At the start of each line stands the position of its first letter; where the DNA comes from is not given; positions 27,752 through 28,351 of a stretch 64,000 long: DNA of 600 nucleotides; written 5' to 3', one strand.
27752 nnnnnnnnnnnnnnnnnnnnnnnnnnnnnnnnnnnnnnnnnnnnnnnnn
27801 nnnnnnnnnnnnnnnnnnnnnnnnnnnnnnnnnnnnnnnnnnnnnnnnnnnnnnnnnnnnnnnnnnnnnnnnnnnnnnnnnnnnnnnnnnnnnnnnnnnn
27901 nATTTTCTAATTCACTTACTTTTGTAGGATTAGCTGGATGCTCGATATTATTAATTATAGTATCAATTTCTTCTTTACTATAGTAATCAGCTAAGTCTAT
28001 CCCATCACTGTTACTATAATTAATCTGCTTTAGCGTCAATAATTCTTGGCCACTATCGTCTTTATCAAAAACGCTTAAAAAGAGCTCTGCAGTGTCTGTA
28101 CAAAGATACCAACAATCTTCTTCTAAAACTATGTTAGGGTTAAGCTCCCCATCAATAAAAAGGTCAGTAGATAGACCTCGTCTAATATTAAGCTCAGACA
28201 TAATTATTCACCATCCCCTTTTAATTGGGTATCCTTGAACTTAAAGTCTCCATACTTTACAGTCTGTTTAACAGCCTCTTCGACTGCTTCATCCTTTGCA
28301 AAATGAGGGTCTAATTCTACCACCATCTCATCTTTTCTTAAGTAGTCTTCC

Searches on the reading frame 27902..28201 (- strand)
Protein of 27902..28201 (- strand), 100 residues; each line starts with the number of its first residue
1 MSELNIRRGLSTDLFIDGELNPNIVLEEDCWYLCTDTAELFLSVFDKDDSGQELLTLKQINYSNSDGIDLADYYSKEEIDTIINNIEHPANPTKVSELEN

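Call 75: search_protein_families(library=pfam, proteins=[window:27902-28201:-], max_evalue=10)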
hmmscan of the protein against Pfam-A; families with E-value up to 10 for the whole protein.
window:27902-28201:- (100 aa): 2 families
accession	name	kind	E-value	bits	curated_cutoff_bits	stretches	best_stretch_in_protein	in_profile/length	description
PF09564.16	RE_NgoBV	-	0.012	15.5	25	1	44-78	73-109/238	NgoBV restriction endonuclease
PF21875.2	CAPN13-like_C_EFh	-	0.17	12.2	27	1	20-67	9-51/72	Calpain-13-like, C-terminal EF-hand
